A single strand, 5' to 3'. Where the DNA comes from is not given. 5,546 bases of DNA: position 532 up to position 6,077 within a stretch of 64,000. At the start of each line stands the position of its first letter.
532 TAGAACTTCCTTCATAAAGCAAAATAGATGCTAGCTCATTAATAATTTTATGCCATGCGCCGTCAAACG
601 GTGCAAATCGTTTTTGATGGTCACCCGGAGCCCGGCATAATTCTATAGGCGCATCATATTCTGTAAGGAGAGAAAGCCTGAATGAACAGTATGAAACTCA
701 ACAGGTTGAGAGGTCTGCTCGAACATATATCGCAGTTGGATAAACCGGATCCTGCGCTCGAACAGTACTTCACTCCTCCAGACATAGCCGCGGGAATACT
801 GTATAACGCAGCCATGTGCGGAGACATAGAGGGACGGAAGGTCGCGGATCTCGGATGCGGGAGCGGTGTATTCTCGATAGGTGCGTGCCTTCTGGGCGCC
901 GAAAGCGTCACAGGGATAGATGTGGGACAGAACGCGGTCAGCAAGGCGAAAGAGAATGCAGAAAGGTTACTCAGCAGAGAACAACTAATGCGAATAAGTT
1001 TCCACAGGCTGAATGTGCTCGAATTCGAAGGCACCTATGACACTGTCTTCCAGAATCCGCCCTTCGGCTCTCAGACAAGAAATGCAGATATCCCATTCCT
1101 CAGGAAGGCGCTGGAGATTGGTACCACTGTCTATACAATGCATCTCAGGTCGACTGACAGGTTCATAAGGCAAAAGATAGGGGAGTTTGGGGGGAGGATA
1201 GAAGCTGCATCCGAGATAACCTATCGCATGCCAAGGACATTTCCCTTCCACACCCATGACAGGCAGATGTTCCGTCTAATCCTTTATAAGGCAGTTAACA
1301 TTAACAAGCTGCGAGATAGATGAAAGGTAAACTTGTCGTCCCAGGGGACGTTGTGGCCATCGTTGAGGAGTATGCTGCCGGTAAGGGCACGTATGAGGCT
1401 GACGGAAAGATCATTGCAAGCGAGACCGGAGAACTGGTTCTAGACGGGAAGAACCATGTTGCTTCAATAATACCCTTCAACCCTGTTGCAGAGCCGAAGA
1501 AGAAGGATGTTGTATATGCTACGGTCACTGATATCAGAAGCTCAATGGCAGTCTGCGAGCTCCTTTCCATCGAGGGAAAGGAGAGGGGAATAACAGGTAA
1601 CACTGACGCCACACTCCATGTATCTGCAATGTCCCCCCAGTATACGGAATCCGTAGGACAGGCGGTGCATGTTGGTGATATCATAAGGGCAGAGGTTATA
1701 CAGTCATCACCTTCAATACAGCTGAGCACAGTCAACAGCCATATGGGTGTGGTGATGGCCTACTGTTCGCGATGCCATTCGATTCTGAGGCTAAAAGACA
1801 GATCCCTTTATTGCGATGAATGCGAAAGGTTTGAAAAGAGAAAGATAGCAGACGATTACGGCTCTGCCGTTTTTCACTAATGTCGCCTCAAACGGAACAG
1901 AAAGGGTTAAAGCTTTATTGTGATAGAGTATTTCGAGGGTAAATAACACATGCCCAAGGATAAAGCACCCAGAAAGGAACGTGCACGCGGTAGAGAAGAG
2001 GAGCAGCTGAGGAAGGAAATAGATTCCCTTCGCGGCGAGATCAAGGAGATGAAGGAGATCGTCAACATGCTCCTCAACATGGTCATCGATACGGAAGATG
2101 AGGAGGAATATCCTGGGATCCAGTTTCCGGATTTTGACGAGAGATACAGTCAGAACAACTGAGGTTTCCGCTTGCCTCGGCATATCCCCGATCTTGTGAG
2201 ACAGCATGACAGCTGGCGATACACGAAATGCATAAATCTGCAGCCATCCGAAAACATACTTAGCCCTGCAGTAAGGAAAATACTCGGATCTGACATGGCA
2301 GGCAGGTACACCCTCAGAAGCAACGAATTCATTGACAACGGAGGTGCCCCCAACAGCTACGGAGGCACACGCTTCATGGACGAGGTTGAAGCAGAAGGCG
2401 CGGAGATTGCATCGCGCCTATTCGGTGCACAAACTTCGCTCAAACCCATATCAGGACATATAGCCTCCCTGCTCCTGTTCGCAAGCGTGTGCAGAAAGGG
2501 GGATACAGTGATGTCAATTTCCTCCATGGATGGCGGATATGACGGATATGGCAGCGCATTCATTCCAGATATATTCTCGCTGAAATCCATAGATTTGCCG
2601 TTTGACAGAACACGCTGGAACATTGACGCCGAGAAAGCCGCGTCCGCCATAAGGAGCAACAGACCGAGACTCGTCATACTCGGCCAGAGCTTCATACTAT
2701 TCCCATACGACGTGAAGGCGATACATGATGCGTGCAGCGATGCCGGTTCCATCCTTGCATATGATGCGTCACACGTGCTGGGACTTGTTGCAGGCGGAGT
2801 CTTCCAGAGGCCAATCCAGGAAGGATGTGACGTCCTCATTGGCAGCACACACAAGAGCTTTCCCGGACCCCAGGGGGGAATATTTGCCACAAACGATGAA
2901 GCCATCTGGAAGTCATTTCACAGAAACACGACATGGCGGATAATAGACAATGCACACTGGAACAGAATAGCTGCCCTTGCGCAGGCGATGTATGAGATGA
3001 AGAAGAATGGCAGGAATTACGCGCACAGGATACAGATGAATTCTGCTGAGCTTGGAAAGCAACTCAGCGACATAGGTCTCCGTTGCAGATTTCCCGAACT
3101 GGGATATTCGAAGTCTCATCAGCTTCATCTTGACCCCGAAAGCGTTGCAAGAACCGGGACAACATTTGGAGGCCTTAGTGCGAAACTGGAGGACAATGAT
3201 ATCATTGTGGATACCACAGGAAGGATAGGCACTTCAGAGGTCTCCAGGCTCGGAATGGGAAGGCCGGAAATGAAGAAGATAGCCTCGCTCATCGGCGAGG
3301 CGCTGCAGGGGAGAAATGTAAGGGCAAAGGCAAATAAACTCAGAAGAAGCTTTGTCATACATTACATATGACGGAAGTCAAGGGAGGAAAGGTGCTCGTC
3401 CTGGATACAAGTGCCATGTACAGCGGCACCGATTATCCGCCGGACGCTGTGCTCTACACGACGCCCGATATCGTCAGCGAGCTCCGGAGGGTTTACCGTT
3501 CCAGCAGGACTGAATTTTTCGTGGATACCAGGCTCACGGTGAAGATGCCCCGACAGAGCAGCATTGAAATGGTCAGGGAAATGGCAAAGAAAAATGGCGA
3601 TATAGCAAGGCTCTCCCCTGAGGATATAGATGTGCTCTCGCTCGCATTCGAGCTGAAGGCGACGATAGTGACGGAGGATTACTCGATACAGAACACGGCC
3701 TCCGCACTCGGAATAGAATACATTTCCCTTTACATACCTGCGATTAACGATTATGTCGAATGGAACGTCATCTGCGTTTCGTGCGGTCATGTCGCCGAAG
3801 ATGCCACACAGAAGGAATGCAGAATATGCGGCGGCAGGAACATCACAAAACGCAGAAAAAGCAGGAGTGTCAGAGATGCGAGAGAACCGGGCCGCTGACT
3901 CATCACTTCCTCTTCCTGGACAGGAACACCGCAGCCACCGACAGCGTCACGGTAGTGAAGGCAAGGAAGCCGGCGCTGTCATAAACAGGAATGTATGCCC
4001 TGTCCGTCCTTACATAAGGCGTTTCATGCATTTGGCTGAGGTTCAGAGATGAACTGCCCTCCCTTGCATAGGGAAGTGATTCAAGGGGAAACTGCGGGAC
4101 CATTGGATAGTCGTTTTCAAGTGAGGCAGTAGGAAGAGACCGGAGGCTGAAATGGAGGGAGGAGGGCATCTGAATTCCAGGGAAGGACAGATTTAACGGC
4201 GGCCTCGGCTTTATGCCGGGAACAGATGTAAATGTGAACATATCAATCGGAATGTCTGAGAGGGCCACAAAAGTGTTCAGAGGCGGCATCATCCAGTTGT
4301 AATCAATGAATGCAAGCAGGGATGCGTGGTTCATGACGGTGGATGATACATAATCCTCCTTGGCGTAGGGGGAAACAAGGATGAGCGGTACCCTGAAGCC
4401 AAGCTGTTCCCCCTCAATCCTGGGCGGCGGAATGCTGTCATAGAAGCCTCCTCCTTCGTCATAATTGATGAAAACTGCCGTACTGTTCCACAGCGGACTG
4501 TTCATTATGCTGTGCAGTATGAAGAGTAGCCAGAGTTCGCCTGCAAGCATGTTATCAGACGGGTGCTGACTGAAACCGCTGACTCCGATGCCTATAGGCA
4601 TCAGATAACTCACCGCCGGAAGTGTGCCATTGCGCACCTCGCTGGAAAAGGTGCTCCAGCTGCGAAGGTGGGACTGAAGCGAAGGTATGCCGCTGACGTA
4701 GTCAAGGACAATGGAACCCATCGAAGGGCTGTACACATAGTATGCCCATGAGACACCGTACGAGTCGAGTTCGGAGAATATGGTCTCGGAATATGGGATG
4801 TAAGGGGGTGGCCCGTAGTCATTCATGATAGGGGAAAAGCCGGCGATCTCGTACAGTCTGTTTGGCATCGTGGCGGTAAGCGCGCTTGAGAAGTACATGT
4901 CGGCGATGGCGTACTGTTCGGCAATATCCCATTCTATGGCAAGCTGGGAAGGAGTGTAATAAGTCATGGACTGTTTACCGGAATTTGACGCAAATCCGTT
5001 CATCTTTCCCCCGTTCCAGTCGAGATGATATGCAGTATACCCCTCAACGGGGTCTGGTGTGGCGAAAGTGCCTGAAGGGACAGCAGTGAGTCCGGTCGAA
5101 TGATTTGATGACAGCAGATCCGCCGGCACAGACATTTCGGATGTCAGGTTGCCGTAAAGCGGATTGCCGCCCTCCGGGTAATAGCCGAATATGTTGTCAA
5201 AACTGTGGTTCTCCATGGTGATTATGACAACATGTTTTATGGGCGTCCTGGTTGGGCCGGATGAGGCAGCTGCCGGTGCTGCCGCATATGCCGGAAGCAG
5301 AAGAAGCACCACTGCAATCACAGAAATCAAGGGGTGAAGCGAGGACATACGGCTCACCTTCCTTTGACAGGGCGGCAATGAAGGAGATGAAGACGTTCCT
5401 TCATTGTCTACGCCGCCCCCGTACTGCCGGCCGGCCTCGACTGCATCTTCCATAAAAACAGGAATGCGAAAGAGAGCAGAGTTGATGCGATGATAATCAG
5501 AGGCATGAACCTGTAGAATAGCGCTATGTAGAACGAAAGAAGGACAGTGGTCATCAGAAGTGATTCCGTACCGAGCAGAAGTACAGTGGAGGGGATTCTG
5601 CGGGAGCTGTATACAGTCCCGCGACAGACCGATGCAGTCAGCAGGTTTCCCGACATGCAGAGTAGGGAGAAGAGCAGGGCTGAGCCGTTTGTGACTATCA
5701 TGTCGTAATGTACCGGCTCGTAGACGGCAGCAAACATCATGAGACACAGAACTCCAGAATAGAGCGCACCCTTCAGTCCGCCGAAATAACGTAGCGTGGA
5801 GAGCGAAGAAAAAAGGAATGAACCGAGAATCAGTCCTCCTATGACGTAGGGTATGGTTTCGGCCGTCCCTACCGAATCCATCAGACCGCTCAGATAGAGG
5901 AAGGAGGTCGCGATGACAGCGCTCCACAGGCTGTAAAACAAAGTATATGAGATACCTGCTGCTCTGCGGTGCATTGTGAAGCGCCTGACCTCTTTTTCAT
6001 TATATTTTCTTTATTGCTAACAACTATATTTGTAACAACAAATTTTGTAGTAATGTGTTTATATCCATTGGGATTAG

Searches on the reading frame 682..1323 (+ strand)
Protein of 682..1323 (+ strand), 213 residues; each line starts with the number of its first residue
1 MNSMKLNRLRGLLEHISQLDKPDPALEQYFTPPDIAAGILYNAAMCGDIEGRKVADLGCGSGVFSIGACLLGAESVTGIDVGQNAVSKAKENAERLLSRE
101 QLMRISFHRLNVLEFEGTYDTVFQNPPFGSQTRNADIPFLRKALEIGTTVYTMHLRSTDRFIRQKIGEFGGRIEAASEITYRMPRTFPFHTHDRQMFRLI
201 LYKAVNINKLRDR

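Call 20: search_protein_families(library=pfam, proteins=[window:682-1323:+], max_evalue=0.00001)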
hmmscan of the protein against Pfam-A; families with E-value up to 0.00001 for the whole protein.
window:682-1323:+ (213 aa): 6 families
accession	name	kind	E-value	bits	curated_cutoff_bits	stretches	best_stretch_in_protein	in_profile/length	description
PF06325.19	PrmA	-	2.6e-13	50.6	22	1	50-123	161-231/296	Ribosomal protein L11 methyltransferase (PrmA)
PF05175.20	MTS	-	5.5e-11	42.8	23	1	50-133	31-113/170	Methyltransferase small domain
PF13847.12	Methyltransf_31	-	1.6e-10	41.3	27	1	51-145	4-95/145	Methyltransferase domain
PF03602.21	Cons_hypoth95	-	2.7e-09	37.4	24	1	48-155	39-153/182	Conserved hypothetical protein 95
PF13649.12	Methyltransf_25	-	7.7e-08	33.4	27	1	54-124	1-70/97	Methyltransferase domain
PF01170.24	UPF0020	-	2.3e-07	31.2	22.3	1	35-134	16-137/197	RMKL-like, methyltransferase domain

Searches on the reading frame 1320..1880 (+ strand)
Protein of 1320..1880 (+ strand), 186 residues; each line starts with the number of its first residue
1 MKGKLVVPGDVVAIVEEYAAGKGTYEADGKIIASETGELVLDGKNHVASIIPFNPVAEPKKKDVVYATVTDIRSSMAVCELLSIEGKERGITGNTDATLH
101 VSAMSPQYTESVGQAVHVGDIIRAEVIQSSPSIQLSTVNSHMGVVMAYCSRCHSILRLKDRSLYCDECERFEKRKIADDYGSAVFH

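Call 20: search_protein_families(library=pfam, proteins=[window:1320-1880:+], max_evalue=0.00001)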
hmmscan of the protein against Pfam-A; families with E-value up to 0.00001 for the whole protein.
window:1320-1880:+ (186 aa): 2 families
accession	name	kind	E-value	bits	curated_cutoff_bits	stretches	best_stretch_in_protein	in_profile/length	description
PF14382.12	ECR1_N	-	5.2e-11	42.6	27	1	5-38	1-34/38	Exosome complex exonuclease RRP4 N-terminal region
PF10447.15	EXOSC1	-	2.1e-07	32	21.2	0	59-112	2-50/112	Exosome component EXOSC1/CSL4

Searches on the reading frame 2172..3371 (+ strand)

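Call 3: search_protein_families(library=pfam, proteins=[window:2172-3371:+])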
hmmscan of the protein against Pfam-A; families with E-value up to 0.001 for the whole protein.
window:2172-3371:+ (399 aa): 1 family
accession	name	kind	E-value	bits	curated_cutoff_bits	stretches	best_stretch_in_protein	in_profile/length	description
PF00464.25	SHMT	-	4.1e-29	101.8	27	1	11-304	13-322/399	Serine hydroxymethyltransferase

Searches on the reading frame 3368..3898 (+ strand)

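Call 3: search_protein_families(library=pfam, proteins=[window:3368-3898:+])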
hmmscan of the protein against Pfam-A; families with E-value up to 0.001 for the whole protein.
window:3368-3898:+ (176 aa): 2 families
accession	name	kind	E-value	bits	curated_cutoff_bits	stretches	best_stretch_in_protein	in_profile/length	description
PF17146.10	PIN_6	-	8.7e-18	65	27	1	10-96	1-87/87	PIN domain of ribonuclease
PF08745.17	PIN_5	-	5.4e-10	39.5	27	1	83-120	155-192/205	PINc domain ribonuclease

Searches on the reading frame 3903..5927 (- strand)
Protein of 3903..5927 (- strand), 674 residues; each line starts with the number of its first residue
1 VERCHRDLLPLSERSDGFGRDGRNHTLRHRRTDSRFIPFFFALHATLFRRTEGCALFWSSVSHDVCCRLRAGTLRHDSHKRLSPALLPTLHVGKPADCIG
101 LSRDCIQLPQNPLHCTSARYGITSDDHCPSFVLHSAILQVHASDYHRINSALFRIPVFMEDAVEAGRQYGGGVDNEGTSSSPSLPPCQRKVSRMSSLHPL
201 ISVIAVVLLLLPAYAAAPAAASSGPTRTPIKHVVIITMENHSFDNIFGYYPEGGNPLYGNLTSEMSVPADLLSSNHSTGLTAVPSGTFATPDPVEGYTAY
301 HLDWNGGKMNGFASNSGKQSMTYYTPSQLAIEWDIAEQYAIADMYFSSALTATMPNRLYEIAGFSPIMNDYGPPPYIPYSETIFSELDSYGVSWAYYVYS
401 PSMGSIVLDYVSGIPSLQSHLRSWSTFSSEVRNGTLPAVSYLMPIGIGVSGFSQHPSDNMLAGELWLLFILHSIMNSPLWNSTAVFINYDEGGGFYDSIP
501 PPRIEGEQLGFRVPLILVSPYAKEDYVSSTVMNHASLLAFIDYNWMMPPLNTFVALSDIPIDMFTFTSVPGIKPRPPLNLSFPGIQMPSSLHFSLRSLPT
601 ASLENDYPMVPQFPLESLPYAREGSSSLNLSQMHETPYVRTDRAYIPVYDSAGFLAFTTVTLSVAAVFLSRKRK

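Call 68: search_protein_families(library=pfam, proteins=[window:3903-5927:-], max_evalue=0.00001)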
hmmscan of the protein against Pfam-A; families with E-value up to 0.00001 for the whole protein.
window:3903-5927:- (674 aa): 1 family
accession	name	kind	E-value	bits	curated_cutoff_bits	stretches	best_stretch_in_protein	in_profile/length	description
PF04185.19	Phosphoesterase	-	1.4e-69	235.4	23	1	230-547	1-355/356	Phosphoesterase family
